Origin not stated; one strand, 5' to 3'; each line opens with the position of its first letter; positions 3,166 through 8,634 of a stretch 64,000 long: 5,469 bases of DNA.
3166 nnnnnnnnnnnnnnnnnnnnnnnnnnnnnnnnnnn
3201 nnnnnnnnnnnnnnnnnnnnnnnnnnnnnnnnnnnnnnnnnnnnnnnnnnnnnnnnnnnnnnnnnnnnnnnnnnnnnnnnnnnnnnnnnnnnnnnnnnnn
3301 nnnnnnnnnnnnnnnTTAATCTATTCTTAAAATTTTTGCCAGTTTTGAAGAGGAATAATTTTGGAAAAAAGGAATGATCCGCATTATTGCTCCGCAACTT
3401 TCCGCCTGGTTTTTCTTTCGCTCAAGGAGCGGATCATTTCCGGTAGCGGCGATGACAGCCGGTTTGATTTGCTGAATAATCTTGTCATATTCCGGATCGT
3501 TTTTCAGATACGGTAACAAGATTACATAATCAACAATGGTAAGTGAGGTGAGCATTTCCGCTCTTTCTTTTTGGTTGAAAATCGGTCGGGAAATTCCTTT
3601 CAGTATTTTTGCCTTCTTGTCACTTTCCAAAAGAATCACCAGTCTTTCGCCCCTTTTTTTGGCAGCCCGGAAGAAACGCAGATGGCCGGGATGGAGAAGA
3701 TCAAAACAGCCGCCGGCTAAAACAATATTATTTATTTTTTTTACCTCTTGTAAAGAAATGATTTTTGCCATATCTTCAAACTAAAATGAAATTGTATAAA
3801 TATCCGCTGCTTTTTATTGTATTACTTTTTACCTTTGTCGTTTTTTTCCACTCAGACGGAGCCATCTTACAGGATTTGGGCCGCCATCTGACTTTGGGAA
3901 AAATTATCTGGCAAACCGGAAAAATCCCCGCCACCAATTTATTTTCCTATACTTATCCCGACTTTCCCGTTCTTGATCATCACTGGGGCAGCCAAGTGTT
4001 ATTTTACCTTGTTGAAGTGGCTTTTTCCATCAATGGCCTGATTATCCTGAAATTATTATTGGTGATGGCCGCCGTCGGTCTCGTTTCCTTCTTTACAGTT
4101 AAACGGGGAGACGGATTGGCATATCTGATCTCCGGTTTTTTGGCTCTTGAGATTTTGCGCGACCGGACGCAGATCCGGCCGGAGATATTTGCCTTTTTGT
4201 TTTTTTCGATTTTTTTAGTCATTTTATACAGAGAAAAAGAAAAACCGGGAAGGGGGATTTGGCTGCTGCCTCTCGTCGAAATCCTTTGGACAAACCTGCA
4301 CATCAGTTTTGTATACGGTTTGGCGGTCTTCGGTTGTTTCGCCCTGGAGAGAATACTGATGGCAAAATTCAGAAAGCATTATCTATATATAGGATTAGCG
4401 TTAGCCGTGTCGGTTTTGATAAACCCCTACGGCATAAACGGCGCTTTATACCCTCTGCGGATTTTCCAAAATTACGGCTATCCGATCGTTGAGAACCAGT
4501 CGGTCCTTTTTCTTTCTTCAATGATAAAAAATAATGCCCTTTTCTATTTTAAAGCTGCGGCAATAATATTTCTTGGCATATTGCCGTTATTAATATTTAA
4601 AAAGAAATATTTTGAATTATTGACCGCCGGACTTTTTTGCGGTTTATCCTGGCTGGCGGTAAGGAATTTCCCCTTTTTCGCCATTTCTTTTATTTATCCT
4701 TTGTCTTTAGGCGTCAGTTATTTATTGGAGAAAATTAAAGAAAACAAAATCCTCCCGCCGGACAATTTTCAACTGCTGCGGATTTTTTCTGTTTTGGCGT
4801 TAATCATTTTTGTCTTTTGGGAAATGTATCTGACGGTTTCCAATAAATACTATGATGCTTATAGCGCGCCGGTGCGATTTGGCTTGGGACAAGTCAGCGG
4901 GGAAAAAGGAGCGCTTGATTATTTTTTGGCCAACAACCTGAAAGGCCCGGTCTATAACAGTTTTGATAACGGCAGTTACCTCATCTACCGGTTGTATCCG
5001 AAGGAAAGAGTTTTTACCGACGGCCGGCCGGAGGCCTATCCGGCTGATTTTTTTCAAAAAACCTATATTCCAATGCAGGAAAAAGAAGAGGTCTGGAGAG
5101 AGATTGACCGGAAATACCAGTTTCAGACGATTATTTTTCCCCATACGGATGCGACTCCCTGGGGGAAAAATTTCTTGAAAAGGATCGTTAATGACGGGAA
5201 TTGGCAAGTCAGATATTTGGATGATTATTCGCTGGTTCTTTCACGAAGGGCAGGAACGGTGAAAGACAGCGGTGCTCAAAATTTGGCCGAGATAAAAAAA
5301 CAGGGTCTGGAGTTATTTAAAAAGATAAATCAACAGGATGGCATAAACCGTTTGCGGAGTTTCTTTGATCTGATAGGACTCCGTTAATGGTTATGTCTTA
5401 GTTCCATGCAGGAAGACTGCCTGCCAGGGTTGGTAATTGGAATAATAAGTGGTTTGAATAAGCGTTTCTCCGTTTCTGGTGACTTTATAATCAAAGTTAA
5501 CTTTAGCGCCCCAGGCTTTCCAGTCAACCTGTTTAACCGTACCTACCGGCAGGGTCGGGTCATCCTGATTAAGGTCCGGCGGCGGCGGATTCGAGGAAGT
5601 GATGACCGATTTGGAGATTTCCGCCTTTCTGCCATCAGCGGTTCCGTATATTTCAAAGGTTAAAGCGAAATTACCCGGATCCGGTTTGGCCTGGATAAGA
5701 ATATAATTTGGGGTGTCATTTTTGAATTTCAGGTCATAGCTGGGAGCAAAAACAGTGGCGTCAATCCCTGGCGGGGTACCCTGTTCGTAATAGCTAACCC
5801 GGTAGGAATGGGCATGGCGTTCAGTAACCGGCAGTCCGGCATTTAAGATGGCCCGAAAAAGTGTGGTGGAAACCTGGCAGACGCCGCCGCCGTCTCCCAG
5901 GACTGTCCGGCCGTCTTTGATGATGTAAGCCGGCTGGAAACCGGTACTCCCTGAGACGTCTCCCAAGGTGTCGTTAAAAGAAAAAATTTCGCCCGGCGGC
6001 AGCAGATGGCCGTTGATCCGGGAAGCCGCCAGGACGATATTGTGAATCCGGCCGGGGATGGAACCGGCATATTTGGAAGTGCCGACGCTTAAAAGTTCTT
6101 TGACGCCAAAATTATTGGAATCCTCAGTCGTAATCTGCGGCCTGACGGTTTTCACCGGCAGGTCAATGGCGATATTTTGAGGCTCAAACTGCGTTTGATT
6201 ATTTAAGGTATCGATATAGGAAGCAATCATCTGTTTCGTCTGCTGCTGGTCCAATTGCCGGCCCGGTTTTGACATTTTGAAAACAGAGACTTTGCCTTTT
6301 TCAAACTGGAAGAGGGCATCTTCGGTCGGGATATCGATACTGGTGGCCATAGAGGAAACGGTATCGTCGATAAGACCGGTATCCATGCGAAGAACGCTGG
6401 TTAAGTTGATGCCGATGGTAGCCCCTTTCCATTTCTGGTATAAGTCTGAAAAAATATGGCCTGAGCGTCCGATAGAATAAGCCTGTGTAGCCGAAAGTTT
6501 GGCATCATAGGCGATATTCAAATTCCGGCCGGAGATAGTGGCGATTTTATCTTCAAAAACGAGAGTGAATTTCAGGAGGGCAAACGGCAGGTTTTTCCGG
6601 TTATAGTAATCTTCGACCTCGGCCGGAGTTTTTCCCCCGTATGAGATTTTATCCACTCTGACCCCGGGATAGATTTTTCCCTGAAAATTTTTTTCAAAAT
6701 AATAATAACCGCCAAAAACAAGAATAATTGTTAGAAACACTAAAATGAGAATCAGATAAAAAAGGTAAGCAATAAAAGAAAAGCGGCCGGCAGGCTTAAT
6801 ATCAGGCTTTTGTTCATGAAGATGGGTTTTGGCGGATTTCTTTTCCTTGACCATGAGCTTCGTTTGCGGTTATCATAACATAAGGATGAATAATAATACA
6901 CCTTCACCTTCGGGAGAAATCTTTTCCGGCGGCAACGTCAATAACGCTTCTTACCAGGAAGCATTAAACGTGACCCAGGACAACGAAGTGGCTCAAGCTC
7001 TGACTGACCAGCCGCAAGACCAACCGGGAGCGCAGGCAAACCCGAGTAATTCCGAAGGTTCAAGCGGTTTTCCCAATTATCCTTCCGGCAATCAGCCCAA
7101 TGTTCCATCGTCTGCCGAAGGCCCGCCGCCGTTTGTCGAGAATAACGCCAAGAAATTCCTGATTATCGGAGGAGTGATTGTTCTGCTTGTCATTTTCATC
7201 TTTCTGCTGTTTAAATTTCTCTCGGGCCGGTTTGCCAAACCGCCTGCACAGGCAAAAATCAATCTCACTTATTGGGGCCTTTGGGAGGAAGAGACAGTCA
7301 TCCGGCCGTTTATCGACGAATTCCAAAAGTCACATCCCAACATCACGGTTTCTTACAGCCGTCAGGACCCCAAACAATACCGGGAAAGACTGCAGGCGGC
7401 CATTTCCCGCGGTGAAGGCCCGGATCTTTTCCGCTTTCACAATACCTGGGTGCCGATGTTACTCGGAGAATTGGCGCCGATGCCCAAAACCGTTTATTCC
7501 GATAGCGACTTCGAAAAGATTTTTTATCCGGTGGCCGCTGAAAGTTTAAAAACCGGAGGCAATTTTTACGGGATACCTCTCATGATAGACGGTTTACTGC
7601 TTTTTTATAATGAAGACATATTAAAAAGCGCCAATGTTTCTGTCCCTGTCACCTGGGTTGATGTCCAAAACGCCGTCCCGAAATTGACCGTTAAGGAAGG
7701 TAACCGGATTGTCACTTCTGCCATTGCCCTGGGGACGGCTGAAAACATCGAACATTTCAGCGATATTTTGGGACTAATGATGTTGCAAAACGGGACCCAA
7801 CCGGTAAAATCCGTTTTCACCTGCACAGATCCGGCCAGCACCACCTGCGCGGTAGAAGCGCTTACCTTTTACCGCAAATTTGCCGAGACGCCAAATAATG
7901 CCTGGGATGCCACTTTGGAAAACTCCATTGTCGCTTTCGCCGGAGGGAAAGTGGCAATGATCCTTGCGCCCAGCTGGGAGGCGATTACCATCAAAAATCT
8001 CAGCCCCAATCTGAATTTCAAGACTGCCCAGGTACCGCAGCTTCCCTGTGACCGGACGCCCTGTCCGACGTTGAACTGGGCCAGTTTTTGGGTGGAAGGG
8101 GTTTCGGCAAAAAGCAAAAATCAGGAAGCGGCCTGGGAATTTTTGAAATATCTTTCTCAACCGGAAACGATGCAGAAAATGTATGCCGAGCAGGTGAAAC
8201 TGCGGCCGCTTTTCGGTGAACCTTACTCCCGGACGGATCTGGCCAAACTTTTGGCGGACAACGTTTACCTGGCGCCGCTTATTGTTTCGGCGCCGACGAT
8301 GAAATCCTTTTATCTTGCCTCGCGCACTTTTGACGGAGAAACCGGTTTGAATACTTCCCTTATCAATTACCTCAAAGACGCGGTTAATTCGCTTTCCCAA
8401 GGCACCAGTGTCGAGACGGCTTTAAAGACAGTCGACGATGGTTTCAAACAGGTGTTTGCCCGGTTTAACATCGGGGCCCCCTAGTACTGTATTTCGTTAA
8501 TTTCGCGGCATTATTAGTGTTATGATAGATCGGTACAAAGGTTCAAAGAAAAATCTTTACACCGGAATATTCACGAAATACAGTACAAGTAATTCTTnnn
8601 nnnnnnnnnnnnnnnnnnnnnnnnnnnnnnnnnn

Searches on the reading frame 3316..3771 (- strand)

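Call 13: search_protein_families(library=pfam, proteins=[window:3316-3771:-], max_evalue=0.001)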
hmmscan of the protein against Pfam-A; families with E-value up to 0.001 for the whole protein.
window:3316-3771:- (151 aa): 1 family
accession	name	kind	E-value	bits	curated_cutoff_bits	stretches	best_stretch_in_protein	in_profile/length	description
PF01467.32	CTP_transf_like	-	6.7e-16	59.1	21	1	18-116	1-92/133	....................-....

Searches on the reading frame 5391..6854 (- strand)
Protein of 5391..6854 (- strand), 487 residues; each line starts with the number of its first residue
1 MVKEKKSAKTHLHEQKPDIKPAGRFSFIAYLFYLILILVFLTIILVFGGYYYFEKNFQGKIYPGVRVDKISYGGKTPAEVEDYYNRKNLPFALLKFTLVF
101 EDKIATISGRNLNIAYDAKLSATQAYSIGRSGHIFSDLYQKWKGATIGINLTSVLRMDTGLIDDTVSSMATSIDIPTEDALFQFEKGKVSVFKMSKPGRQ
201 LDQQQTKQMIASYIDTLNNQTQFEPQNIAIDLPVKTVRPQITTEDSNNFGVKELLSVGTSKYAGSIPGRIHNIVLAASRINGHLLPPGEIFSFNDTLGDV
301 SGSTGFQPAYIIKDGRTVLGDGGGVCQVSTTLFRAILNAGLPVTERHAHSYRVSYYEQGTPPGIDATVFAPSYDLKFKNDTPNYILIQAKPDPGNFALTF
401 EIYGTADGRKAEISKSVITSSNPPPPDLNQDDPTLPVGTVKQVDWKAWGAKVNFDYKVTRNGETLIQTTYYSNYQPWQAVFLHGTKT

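Call 13: search_protein_families(library=pfam, proteins=[window:5391-6854:-], max_evalue=0.001)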
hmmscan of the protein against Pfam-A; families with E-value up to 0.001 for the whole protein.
window:5391-6854:- (487 aa): 2 families
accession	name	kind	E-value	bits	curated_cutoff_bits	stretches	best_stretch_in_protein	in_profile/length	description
PF04294.18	VanW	-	6.9e-44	148.9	27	1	269-396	2-125/130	VanW like protein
PF12229.13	PG_binding_4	-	7.3e-13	49.1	22.1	1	106-217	2-111/117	Putative peptidoglycan binding domain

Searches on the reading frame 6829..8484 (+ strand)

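Call 13: search_protein_families(library=pfam, proteins=[window:6829-8484:+], max_evalue=0.001)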
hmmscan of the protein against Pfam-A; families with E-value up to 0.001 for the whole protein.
window:6829-8484:+ (551 aa): 2 families
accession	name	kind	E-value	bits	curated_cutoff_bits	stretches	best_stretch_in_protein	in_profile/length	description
PF13416.11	SBP_bac_8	-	8.5e-33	114.8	27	1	162-460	3-260/279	Bacterial extracellular solute-binding protein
PF01547.30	SBP_bac_1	-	2e-29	104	26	1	156-448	9-306/307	Bacterial extracellular solute-binding protein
